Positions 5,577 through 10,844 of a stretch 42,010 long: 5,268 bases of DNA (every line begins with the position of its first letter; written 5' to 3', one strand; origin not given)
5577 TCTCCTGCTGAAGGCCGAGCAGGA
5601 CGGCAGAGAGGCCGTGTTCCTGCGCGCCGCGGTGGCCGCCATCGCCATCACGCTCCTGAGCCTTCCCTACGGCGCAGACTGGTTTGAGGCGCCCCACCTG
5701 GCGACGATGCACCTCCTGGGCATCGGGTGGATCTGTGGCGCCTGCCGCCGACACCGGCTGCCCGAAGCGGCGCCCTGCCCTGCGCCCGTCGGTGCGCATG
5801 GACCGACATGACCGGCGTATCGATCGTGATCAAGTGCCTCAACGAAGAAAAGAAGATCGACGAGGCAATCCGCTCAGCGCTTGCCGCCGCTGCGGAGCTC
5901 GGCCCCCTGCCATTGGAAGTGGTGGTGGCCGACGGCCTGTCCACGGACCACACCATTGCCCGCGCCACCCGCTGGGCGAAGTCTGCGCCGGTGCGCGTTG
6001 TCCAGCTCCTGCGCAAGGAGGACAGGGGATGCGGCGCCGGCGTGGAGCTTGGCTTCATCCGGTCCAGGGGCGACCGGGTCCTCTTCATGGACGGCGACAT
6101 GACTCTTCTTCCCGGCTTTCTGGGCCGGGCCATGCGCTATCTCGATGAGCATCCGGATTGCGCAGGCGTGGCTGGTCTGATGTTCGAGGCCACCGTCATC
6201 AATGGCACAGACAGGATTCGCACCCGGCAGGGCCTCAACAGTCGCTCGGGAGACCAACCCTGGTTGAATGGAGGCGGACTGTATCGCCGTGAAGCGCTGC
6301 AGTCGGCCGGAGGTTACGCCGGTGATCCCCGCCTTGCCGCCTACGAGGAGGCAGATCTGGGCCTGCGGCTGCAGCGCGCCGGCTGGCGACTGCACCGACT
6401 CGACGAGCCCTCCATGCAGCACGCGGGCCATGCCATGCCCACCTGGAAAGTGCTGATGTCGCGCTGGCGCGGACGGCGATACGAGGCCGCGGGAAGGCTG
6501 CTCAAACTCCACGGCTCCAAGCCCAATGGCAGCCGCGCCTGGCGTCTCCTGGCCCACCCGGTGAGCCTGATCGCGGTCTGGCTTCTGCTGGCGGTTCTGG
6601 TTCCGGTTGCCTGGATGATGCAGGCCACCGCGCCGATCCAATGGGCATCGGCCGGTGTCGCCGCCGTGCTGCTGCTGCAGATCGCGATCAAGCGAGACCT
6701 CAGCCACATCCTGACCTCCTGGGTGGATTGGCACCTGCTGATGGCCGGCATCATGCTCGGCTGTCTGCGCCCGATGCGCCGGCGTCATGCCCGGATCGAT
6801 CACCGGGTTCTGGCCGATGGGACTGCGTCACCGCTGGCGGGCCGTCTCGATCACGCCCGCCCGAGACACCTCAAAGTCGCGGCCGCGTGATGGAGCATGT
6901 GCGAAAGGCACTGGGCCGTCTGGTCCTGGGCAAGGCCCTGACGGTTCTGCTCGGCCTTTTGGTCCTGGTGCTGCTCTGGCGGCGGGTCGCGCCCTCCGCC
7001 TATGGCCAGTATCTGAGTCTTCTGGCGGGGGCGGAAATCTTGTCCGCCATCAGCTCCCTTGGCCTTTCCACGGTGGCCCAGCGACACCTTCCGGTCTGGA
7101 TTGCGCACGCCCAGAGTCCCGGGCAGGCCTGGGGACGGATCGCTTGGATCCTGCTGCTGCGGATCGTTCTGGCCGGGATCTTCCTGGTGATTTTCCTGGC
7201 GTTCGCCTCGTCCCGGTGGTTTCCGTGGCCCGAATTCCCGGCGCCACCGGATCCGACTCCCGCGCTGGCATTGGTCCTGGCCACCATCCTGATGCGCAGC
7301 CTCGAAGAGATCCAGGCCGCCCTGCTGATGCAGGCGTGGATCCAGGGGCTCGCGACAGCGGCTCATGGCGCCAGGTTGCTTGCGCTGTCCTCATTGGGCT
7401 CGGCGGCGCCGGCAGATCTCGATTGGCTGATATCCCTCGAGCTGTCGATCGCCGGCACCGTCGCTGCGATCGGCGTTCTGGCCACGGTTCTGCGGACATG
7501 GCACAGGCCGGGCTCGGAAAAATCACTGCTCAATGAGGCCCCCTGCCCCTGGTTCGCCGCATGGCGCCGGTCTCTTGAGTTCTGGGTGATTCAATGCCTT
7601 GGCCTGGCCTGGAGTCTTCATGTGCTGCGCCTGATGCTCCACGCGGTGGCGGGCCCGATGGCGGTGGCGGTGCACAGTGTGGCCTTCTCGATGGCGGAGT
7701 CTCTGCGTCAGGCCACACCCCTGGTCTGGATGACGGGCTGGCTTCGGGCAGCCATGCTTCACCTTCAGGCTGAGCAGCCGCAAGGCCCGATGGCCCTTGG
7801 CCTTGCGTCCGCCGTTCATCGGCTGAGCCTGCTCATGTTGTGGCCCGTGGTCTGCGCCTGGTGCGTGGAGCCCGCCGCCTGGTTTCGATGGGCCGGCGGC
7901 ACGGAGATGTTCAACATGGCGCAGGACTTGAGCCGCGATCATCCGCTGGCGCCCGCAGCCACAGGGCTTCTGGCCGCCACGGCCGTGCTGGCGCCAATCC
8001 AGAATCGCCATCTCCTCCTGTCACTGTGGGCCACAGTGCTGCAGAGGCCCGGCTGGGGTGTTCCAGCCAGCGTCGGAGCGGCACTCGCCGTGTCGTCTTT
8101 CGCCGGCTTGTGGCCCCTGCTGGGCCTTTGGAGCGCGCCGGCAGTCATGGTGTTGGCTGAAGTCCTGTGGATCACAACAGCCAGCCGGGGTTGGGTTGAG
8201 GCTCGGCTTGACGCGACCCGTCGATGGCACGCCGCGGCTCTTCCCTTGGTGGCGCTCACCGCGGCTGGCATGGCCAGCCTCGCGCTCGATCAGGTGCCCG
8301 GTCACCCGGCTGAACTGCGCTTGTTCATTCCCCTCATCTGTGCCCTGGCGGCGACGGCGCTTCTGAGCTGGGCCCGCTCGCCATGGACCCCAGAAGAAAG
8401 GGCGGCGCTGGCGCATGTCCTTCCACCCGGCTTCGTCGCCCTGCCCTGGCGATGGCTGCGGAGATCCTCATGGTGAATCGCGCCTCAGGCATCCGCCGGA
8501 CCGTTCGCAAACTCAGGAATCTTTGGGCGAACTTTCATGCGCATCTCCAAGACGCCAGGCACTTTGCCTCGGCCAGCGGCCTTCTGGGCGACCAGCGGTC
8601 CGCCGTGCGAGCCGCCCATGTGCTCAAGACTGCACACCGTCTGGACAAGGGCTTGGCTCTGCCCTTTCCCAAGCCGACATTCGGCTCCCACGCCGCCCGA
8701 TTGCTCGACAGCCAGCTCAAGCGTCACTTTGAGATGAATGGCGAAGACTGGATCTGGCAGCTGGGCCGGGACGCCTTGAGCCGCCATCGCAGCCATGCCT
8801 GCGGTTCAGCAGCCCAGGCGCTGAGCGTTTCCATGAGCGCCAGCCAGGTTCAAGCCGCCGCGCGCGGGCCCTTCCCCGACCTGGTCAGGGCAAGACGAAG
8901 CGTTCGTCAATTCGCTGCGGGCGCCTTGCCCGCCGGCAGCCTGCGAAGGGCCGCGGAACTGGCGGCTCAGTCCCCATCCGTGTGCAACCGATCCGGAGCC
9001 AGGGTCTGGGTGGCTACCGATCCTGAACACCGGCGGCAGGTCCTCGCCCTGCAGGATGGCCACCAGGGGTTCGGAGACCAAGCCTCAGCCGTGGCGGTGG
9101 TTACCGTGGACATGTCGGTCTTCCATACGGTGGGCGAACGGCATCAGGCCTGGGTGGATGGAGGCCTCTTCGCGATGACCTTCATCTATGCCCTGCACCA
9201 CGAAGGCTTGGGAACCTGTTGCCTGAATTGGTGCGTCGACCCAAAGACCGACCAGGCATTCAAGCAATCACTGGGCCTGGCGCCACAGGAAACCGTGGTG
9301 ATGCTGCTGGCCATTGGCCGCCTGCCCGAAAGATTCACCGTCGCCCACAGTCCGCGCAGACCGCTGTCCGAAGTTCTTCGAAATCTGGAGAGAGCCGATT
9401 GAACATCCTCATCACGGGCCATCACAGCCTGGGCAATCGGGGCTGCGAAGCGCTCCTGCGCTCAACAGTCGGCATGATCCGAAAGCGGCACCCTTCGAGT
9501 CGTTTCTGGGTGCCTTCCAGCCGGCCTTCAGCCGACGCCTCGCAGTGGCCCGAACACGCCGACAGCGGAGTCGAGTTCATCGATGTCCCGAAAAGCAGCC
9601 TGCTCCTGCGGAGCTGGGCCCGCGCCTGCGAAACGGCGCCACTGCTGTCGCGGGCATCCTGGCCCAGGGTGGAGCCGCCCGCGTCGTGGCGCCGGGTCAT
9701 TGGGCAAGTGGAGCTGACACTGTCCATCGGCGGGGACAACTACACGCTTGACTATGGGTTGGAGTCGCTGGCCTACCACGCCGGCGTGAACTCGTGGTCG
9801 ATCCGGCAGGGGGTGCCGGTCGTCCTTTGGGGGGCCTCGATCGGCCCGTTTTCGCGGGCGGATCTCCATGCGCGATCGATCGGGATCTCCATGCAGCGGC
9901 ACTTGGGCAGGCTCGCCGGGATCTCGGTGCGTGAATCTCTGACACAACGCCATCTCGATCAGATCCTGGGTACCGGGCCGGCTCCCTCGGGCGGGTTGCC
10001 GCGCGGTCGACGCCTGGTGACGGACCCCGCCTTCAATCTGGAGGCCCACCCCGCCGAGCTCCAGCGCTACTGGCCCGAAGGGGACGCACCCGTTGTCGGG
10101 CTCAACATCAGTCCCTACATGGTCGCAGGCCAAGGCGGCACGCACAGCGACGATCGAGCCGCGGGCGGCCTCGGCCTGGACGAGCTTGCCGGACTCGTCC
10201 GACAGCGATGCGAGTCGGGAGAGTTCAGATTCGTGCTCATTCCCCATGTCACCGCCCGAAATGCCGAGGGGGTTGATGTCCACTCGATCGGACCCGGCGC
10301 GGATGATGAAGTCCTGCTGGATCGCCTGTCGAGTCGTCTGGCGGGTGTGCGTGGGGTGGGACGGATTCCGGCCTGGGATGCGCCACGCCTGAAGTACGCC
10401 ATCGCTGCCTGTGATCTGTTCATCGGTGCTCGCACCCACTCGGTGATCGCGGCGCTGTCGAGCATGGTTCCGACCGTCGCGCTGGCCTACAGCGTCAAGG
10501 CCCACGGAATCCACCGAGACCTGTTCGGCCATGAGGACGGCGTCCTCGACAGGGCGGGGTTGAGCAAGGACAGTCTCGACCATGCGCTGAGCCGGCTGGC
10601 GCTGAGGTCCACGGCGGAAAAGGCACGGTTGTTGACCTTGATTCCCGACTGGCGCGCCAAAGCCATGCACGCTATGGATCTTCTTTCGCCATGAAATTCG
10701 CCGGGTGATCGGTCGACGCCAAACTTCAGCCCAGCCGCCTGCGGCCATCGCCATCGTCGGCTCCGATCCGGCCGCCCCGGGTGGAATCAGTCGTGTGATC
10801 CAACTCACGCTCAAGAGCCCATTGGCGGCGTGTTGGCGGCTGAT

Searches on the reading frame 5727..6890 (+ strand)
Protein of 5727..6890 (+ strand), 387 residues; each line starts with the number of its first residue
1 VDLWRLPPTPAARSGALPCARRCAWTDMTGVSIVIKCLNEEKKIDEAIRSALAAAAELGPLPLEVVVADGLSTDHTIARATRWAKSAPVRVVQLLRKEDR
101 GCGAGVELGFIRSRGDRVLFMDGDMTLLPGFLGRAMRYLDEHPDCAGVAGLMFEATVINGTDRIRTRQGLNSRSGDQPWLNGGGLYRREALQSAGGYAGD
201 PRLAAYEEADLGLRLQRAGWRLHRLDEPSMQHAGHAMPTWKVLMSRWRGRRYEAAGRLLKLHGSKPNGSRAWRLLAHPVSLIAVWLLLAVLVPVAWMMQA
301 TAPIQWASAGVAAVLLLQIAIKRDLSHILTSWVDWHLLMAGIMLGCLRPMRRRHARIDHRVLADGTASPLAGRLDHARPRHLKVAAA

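Call 7: search_protein_families(library=pfam, proteins=[window:5727-6890:+], max_evalue=0.001)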
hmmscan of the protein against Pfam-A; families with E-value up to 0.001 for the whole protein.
window:5727-6890:+ (387 aa): 3 families
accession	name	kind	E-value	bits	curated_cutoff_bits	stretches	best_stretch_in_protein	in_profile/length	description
PF00535.33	Glycos_transf_2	-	2.5e-18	67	23.3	1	32-148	1-113/168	Glycosyl transferase family 2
PF13641.12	Glyco_tranf_2_3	-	8.4e-12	46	27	1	31-235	3-213/230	Glycosyltransferase like family 2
PF13632.12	Glyco_trans_2_3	-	5.1e-09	36.7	27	1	118-306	2-183/198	Glycosyl transferase family group 2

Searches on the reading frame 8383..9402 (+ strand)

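Call 7: search_protein_families(library=pfam, proteins=[window:8383-9402:+], max_evalue=0.001)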
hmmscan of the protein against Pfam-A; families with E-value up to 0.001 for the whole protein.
window:8383-9402:+ (339 aa): 1 family
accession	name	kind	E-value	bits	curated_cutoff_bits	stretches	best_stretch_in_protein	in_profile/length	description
PF00881.29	Nitroreductase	-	4.9e-16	59.8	23.5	2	223-313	79-167/167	Nitroreductase family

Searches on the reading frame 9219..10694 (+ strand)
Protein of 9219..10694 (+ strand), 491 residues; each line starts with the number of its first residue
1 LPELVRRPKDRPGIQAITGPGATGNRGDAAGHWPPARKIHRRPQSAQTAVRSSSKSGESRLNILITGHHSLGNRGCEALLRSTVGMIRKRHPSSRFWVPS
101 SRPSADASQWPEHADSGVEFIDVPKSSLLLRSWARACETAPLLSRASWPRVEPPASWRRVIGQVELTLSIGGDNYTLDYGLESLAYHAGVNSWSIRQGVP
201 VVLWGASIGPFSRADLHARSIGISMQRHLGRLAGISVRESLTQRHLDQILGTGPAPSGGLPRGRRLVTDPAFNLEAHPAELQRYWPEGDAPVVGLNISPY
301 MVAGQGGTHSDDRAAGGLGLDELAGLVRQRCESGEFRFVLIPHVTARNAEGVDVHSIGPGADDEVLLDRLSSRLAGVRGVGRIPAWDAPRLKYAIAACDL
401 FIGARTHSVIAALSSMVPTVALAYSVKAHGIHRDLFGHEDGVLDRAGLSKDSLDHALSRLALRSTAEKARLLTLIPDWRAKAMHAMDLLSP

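Call 7: search_protein_families(library=pfam, proteins=[window:9219-10694:+], max_evalue=0.001)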
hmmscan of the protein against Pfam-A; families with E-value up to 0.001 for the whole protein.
window:9219-10694:+ (491 aa): 1 family
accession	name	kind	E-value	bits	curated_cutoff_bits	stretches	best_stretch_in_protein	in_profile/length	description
PF04230.19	PS_pyruv_trans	-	3.1e-17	63.8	25.3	1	73-425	1-279/280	Polysaccharide pyruvyl transferase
